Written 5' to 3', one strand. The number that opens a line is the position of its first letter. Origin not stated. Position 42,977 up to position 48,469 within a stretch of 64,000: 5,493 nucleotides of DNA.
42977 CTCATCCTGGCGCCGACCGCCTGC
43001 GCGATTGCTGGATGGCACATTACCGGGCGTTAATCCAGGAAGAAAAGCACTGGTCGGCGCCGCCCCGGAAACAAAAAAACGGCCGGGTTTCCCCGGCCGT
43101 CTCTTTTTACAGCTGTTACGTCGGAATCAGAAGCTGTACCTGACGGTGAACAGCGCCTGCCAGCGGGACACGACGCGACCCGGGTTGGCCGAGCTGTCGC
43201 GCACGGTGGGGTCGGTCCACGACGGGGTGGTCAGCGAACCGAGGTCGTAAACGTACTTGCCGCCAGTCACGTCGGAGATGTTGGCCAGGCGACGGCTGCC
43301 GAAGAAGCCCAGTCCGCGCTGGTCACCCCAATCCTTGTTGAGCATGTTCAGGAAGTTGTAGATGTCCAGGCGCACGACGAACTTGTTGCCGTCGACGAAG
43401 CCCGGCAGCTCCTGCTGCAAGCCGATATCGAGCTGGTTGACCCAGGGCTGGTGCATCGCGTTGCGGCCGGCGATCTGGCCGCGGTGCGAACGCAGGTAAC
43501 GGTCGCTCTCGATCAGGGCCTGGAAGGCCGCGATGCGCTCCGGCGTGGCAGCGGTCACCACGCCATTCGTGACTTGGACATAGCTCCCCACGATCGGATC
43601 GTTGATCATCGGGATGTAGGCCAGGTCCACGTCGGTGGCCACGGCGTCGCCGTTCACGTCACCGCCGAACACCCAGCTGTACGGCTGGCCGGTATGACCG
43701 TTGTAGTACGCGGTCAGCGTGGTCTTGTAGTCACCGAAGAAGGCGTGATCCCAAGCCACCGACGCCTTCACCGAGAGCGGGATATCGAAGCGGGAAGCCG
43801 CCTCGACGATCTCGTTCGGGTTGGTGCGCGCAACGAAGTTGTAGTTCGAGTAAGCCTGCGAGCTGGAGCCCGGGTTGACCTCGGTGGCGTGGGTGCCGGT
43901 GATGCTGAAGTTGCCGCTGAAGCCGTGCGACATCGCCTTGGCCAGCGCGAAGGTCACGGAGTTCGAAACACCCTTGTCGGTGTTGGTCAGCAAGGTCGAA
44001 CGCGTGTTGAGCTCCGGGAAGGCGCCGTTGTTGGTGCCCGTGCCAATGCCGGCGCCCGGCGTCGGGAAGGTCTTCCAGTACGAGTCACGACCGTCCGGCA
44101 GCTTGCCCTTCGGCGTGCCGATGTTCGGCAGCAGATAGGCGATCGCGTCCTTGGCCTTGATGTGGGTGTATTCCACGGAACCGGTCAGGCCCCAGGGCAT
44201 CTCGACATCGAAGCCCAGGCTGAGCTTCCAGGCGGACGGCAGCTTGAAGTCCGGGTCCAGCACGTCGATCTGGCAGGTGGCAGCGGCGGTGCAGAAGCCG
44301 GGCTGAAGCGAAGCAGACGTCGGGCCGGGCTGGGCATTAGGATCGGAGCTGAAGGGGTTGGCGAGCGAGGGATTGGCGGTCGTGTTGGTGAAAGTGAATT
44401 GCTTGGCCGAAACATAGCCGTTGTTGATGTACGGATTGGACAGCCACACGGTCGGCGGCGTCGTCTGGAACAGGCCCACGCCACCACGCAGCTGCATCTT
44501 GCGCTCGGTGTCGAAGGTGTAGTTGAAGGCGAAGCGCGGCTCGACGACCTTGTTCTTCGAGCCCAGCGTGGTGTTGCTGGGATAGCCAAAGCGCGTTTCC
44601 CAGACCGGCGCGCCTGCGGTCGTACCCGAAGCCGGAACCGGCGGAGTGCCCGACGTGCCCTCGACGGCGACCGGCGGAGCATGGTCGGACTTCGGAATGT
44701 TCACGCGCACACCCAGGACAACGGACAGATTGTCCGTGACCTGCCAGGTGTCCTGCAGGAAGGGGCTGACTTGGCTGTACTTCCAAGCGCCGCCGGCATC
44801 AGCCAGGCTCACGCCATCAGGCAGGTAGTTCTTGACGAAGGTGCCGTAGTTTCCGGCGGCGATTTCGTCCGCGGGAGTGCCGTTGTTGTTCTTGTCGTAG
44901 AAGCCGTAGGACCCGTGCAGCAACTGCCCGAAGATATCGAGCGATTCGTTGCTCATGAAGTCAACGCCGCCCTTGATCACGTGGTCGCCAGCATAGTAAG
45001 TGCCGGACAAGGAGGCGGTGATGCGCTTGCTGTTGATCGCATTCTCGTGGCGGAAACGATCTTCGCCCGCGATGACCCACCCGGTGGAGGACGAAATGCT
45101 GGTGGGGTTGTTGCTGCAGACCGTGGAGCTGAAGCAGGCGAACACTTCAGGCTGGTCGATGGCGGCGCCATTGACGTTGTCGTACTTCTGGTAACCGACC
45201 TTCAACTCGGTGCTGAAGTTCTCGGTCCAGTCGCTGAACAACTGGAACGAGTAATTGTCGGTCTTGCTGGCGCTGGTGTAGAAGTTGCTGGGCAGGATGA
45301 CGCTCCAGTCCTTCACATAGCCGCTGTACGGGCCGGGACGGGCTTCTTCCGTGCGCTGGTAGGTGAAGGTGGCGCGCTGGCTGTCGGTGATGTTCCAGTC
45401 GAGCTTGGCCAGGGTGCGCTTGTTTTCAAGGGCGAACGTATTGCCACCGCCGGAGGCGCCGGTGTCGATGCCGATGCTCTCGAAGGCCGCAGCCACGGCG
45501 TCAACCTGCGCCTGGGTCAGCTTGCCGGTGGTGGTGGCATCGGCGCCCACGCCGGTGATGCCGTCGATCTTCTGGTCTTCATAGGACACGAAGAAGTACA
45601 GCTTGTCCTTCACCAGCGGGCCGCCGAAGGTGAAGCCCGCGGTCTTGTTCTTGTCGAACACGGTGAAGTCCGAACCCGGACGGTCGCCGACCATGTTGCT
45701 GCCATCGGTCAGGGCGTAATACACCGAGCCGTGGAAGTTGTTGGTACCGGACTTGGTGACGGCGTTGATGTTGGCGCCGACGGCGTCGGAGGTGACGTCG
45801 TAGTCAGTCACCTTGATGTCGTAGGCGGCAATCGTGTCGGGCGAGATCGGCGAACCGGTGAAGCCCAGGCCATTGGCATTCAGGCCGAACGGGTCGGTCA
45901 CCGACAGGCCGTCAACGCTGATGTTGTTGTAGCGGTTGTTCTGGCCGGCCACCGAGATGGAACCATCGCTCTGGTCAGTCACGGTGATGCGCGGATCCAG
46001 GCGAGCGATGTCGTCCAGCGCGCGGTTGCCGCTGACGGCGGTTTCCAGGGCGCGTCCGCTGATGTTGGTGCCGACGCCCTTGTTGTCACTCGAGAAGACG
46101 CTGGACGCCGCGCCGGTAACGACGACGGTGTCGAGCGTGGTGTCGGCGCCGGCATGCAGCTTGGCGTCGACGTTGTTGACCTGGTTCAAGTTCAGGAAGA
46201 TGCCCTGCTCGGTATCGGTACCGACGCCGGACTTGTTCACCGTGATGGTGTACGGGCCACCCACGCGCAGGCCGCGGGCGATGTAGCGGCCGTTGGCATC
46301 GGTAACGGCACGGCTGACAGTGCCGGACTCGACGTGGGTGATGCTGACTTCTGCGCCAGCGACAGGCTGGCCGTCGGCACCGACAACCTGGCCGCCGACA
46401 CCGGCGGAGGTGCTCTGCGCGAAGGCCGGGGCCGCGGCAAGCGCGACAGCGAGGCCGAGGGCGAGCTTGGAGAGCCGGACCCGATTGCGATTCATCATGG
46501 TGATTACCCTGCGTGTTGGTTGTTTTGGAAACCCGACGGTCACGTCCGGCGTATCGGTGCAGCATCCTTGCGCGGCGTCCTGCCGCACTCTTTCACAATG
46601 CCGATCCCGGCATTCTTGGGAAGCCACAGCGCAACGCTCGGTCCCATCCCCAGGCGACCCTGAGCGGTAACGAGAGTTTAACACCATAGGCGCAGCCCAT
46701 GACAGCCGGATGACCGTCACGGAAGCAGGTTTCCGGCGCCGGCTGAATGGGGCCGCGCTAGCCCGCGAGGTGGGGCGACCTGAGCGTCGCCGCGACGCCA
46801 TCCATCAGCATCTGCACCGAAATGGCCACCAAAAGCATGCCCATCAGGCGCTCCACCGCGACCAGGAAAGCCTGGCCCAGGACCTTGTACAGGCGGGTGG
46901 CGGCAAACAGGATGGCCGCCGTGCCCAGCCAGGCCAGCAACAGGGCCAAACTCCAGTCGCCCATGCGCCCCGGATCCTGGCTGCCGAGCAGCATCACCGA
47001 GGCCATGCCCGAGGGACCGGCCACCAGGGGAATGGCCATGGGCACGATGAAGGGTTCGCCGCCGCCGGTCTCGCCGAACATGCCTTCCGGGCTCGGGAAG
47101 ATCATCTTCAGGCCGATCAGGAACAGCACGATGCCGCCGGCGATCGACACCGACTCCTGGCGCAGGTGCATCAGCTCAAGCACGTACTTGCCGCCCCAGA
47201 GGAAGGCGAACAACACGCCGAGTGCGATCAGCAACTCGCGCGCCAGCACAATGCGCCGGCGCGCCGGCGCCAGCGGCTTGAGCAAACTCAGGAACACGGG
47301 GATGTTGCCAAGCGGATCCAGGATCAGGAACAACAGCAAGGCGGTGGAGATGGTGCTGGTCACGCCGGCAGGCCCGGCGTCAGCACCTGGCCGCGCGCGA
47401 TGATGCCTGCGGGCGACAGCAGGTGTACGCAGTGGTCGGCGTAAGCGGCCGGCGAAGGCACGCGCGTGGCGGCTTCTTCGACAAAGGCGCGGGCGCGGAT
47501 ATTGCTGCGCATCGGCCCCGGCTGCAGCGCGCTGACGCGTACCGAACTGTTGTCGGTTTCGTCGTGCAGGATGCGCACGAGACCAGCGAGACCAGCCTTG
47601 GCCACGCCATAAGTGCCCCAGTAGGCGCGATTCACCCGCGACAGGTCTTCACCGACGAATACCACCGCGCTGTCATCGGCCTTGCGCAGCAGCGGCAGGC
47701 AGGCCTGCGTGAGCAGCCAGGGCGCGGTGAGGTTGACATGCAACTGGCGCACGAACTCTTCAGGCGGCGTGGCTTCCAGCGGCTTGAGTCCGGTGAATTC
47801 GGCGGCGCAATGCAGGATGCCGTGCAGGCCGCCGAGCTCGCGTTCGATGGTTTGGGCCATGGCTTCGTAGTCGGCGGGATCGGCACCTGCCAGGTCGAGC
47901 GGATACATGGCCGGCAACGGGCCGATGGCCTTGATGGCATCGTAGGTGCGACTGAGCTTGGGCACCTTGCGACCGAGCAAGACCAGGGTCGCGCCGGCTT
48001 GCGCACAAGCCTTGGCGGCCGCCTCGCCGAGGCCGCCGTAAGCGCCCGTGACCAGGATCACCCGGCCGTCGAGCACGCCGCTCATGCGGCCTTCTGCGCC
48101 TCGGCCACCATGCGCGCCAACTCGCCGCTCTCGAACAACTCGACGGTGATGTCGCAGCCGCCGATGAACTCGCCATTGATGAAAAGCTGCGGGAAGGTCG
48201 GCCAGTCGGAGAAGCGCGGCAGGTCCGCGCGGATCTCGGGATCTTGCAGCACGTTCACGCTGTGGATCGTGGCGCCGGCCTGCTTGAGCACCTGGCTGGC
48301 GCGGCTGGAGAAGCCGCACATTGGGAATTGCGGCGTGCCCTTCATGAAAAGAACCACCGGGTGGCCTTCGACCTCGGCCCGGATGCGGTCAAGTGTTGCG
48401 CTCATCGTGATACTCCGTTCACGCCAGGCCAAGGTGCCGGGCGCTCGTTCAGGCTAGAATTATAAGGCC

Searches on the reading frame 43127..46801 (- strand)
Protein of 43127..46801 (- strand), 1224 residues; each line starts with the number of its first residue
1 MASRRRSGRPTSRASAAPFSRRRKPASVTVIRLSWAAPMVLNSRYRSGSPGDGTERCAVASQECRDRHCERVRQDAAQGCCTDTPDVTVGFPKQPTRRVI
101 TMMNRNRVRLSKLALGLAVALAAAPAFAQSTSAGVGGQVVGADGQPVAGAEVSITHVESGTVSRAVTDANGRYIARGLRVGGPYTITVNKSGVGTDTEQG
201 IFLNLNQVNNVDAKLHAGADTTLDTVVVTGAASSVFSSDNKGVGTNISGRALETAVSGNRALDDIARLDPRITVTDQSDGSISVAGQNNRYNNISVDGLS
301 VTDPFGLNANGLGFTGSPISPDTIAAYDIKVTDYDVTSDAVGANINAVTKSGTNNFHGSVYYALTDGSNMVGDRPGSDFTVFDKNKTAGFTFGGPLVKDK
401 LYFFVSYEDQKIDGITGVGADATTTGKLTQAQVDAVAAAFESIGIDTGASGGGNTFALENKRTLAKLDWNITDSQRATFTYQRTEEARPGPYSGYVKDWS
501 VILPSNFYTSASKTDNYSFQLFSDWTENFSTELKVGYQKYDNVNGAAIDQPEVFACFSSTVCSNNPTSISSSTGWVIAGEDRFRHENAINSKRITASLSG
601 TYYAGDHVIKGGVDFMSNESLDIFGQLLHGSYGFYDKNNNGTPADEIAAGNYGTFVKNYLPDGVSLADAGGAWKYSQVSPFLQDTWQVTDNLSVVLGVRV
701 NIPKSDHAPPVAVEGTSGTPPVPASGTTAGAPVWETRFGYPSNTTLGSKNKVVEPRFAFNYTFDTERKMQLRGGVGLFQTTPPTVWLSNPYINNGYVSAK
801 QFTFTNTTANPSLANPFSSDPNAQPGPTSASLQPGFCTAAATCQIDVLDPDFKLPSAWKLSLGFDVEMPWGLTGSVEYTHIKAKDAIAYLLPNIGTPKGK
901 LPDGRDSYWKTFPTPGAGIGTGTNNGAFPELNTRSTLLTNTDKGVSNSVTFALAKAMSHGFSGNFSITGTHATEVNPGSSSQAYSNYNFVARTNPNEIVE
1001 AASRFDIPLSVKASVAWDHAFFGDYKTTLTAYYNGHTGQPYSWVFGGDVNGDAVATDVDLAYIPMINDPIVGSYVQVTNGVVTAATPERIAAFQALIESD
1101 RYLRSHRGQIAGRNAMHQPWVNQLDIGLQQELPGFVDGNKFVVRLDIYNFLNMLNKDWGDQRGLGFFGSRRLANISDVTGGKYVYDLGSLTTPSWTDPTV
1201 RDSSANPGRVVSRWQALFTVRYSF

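Call 46: search_protein_families(library=pfam, proteins=[window:43127-46801:-], max_evalue=0.001)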
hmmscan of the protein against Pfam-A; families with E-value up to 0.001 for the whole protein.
window:43127-46801:- (1224 aa): 3 families
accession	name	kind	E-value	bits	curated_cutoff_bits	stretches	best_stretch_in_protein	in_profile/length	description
PF25183.1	OMP_b-brl_4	-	5.3e-52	177.7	30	1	348-1155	1-810/838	Outer membrane beta barrel domain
PF13620.12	CarboxypepD_reg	-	2.1e-17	63.7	32.3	1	135-215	2-81/82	Carboxypeptidase regulatory-like domain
PF13715.12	CarbopepD_reg_2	-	4.1e-05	24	32.2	1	137-228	3-88/88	CarboxypepD_reg-like domain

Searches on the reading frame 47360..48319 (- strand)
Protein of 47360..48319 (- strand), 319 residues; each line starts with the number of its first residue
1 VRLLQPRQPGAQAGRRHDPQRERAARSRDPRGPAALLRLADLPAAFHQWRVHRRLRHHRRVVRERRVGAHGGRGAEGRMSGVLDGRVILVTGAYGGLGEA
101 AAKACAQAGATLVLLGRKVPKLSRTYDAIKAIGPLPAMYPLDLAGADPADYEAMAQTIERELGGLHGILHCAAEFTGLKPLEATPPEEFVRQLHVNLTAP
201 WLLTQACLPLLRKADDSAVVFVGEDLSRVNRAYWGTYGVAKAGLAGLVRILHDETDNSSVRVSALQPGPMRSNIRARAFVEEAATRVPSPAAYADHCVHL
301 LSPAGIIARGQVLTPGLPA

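Call 82: search_protein_families(library=pfam, proteins=[window:47360-48319:-], max_evalue=0.001)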
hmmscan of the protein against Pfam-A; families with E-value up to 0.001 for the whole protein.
window:47360-48319:- (319 aa): 5 families
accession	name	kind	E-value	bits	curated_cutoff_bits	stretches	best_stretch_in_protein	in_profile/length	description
PF00106.31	adh_short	-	7.2e-33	114.2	26.6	1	86-278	1-190/195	short chain dehydrogenase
PF13561.12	adh_short_C2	-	1.4e-27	97.3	27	1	92-311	1-227/236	Enoyl-(Acyl carrier protein) reductase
PF08659.16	KR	-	1.1e-10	42.1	22.6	1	88-212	3-126/180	KR domain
PF01370.27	Epimerase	-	5.4e-05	23.2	20.9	1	88-207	1-102/240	NAD dependent epimerase/dehydratase family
PF08643.16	DUF1776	-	0.00075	19.4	25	1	178-268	105-197/294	Fungal family of unknown function (DUF1776)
